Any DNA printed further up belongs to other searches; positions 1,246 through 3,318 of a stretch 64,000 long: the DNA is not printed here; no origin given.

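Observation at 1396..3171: IclR regulator fused in frame to an SMP-30/gluconolactonase beta-propeller domain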

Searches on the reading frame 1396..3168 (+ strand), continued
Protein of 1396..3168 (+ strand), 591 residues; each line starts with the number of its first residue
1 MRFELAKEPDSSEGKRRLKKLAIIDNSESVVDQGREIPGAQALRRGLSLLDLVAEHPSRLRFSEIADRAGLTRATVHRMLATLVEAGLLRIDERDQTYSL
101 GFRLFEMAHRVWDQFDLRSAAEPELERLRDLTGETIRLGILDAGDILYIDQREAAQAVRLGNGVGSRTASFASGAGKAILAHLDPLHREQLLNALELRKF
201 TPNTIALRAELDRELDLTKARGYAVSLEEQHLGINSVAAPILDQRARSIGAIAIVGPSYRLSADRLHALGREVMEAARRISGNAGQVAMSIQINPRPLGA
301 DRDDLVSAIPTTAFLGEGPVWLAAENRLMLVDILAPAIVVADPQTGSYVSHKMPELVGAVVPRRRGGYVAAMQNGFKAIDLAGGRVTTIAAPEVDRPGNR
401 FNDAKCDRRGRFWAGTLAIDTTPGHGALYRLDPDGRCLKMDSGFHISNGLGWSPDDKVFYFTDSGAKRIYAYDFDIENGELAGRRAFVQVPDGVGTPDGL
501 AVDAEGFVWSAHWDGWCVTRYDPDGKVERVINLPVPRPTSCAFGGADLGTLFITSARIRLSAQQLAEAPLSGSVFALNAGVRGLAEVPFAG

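Call 20: find_related_loci(query=A1, collection=genome_contigs, flank=10000)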
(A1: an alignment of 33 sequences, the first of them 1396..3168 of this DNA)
Query A1 (591 aa) in genome_contigs; peptide patterns used: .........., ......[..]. (x = any residue, [..] = any of these).
600 stretches matched a pattern (row limit reached: there are more); 587 encode a relative of the query (tblastn E <= 1e-3); the best 80 are kept; 80 distinct loci.
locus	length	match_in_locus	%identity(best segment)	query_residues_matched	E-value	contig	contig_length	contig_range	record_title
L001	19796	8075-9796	86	18-591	0e+0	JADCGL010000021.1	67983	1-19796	MAG: Telmatospirillum sp. isolate M043S1SP1A48QC M043S1_21, whole genome shotgun sequence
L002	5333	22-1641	78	51-591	0e+0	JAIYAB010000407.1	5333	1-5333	MAG: Hyphomicrobiales bacterium isolate D8_MAG_00071 pond_D8_MAG_00071_000000000197, whole genome shotgun sequence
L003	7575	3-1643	77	44-590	0e+0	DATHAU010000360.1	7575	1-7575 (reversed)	MAG TPA_asm: Microvirga sp. isolate SMAG_U10698 k141_767103, whole genome shotgun sequence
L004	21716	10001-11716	75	19-591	0e+0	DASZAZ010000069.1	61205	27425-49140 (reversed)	MAG TPA_asm: Microvirga sp. isolate SMAG_U6401 k141_12403, whole genome shotgun sequence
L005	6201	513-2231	73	19-591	0e+0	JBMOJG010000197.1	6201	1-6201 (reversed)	MAG: Alsobacter sp. isolate Deming_bin.540 contig42822, whole genome shotgun sequence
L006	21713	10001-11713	70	19-591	0e+0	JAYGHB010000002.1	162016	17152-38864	Halotia wernerae UHCC 0503 NODE_32_length_162016_cov_11.628182, whole genome shotgun sequence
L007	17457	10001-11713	70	19-591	0e+0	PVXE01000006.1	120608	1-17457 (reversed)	MAG: Tagaea sp. CACIAM 22H2 scaffold00031, whole genome shotgun sequence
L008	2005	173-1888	66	2-591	0e+0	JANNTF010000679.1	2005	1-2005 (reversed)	MAG: Alphaproteobacteria bacterium isolate SOY_31_concoct_297_sub SOY_31_k141_2120592, whole genome shotgun sequence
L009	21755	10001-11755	62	11-591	0e+0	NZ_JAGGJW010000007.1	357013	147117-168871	Neorhizobium petrolearium strain DSM 26482 Ga0454100_07, whole genome shotgun sequence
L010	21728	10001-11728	62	13-591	0e+0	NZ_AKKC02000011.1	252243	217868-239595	Rhizobium sp. CF080 ctg4, whole genome shotgun sequence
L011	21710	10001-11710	63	20-591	0e+0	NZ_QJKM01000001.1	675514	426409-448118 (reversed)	Rhizobium terrae strain NAU-18 Scaffold1, whole genome shotgun sequence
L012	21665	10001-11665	65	37-591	0e+0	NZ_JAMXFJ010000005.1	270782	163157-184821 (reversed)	Microvirga sesbaniae strain HBU67692 Scaffold5, whole genome shotgun sequence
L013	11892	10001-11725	63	16-591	0e+0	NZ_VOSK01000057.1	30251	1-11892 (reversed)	Microvirga tunisiensis strain Lmie10 NODE_57_length_30251_cov_82.6189_ID_10323, whole genome shotgun sequence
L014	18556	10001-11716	63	20-591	0e+0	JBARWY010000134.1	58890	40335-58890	MAG: Devosia sp. isolate MFD04287_ilm_asm_bin2 k127_7122, whole genome shotgun sequence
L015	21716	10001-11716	63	20-591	0e+0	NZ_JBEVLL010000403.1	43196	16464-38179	MAG: Devosia sp. isolate T4R2UO.40.metabat2 T4R2UO.40.metabat2_k133_4442421, whole genome shotgun sequence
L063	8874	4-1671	78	35-591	0e+0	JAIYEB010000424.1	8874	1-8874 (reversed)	MAG: Hyphomicrobiales bacterium isolate H1_MAG_00053 pond_H1_MAG_00053_000000000006, whole genome shotgun sequence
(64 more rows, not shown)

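Call 27: search_protein_representatives(protein=window:1396-3168:+)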
Query: 591 residues. Proteins with E-value up to 0.001 (for the whole library): 54800; up to 1e-10: 28763; up to 1e-30: 3987. The best 150 are listed.
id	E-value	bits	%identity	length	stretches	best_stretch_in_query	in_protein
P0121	2.7e-179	614.0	51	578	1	35-586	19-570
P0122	3.3e-154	531.1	49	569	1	34-587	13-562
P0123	8.1e-146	503.4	43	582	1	27-589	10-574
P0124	8.9e-144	496.7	45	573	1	35-584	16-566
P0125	4.0e-141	487.9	45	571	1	36-591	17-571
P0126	7.0e-141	487.1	46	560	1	28-591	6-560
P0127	1.0e-132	460.2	43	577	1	35-586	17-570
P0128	6.6e-131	454.2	42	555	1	41-576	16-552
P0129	3.0e-126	438.8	41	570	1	38-590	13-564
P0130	6.2e-126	437.8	42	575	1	32-583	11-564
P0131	3.9e-122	425.2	39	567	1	37-585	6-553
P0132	4.9e-122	424.9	42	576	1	36-590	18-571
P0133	3.8e-119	415.4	42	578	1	51-586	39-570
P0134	3.0e-117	409.1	41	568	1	36-590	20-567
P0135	1.3e-116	407.0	40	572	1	33-591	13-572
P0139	9.5e-110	384.3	62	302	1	309-587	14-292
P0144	7.0e-103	361.7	67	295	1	33-294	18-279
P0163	2.4e-83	297.2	52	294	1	312-591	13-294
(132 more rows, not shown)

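Call 29: find_encoding_contigs(protein=P0144, flank=4000, max_places=3)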
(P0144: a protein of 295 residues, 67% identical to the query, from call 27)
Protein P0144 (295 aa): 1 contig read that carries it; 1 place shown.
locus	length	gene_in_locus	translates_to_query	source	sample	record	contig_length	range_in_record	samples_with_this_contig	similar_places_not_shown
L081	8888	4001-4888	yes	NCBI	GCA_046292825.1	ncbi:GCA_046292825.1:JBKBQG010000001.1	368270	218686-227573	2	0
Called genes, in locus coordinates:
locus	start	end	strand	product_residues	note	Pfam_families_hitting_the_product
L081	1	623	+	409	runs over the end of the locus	PF25973:BSH_CzcB (weak)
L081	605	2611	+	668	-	PF00535:Glycos_transf_2, PF03552:Cellulose_synt (faint), PF13641:Glyco_tranf_2_3, PF13506:Glyco_transf_21, PF13632:Glyco_trans_2_3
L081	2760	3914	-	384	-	PF02746:MR_MLE_N, PF13378:MR_MLE_C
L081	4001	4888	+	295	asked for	PF09339:HTH_IclR, PF01614:IclR_C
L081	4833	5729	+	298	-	PF08450:SGL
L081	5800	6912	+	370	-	PF00005:ABC_tran, PF13304:AAA_21 (faint), PF17912:OB_MalK, PF08402:TOBE_2, PF03459:TOBE (weak)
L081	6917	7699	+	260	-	PF00106:adh_short, PF08659:KR, PF23441:SDR (faint), PF13561:adh_short_C2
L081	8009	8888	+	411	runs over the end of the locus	PF13416:SBP_bac_8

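Call 47: predict_structure(alignment_id=A1)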
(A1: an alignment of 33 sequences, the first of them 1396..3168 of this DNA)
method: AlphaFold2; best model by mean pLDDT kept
length: 591 residues; sequences in the alignment: 33
mean_pLDDT: 81.3   pTM: 0.56
mean pLDDT of the five models: 81.3, 80.9, 80.8, 78.9, 78.8
residues with pLDDT >= 90: 244; 70-90: 244; 50-70: 47; < 50: 56
segments of 3 or more residues with pLDDT < 50: 1-37, 106-115, 286-291, 419-421
pLDDT, mean of each block of 10 residues (from residue 1): 29 28 28 45 84 81 89 89 86 84 53 54 88 91 86 73 76 93 84 88 90 85 88 92 78 92 89 84 53 64 89 76 92 84 92 87 93 91 91 76 92 77 76 95 83 96 90 97 95 85 96 90 95 88 94 81 71 92 93 85
secondary structure, 60 per line:
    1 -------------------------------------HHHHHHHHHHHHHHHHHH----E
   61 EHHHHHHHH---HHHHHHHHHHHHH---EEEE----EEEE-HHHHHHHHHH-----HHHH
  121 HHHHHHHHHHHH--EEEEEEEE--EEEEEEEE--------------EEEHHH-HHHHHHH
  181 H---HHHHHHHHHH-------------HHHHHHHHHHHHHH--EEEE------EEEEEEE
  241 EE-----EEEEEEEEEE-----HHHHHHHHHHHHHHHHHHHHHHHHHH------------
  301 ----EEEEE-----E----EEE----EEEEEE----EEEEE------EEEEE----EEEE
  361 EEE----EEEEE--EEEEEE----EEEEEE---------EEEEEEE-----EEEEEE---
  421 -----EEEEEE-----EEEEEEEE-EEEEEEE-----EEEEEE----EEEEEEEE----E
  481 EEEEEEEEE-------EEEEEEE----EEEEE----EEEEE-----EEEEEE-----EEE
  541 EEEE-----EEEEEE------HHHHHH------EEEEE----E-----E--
elements in order: H38-55 H62-69 H73-85 E89-92 E97-100 H102-111 H117-132 E135-142 E145-152 E167-169 H174-181 H185-194 H208-221 E224-227 E234-242 E248-257 H263-288 E305-309 E320-322 E327-332 E337-341 E348-352 E357-363 E368-372 E375-380 E385-390 E400-406 E412-417 E426-431 E437-444 E446-452 E458-463 E468-475 E480-489 E497-503 E508-512 E517-521 E527-532 E538-544 E550-555 H562-567 E574-578

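Call 48: search_dna_similar(query=window:1447-3168:+, collection=plasmids, mode=protein, max_evalue=1e-50, max_rows=25)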
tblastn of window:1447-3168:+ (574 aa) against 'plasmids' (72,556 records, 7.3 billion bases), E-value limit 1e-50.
Records with a match: 185; places in all: 191; records where one place covers at least 80% of the query: 138.
Best place of each record, by identity: 60-80% 4; <60% 181.
By first word of the organism name: Sinorhizobium 59; Agrobacterium 48; Rhizobium 17; Bradyrhizobium 9; Caballeronia 6; Roseibium 5; Streptomyces 5; Labrenzia 3; Bosea 3; Microvirga 2; and 21 more.
By predicted mobility (MOB-suite, as given by PLSDB): conjugative 96; non-mobilizable 66; mobilizable 23.
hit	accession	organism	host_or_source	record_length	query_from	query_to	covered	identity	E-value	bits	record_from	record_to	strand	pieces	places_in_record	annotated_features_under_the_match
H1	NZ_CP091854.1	Terrarubrum flagellatum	cell culture,forest soil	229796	1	574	100%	77.5%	0e+0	912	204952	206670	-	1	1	SMP-30/gluconolactonase/LRE family protein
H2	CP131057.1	Hyphomicrobiales bacterium UR115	tomato,bacteria,rhizosphere soil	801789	15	574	98%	77.5%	0e+0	891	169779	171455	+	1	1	none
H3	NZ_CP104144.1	Rhizobium sullae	Sulla coronaria,cell culture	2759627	1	574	100%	62.6%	0e+0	748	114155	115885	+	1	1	record has no annotation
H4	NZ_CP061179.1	Roseomonas haemaphysalidis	tick,pure culture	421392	8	574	99%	60.1%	0e+0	649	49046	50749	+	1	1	SMP-30/gluconolactonase/LRE family protein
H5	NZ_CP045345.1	Labrenzia sp. THAF187b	pure culture,Surface of a polyethylene ...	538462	7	574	99%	55.6%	0e+0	658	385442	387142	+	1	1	SMP-30/gluconolactonase/LRE family protein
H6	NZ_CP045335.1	Labrenzia sp. THAF191a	pure culture,Surface of a polyethylene ...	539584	7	574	99%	55.6%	0e+0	658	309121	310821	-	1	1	SMP-30/gluconolactonase/LRE family protein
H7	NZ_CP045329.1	Labrenzia sp. THAF191b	pure culture,Surface of a polyethylene ...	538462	7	574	99%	55.6%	0e+0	658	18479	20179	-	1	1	SMP-30/gluconolactonase/LRE family protein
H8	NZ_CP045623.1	Roseibium aggregatum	-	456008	7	574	99%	55.5%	0e+0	656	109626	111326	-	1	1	SMP-30/gluconolactonase/LRE family protein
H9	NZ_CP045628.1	Roseibium aggregatum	-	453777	7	574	99%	55.5%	0e+0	655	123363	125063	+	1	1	SMP-30/gluconolactonase/LRE family protein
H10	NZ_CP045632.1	Roseibium aggregatum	-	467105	7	574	99%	55.5%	0e+0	655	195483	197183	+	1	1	SMP-30/gluconolactonase/LRE family protein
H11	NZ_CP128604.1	Roseibium aggregatum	cell culture,marine biofilms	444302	7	574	99%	55.3%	0e+0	654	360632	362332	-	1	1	SMP-30/gluconolactonase/LRE family protein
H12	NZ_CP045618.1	Roseibium aggregatum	-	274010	7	574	99%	55.3%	0e+0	653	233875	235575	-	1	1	SMP-30/gluconolactonase/LRE family protein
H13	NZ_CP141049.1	Microvirga lotononidis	-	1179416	7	574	99%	49.7%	1e-166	532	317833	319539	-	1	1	none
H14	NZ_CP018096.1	Chelatococcus daeguensis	sigle cell,power plant biotrickling ...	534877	18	574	97%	48.9%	3e-160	514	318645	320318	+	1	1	SMP-30/gluconolactonase/LRE family protein | SDR family oxidoreductase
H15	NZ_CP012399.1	Chelatococcus sp. CO-6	whole organism,Shengli Oilfield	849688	18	574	97%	48.4%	4e-159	511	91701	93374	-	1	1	SMP-30/gluconolactonase/LRE family protein | SDR family oxidoreductase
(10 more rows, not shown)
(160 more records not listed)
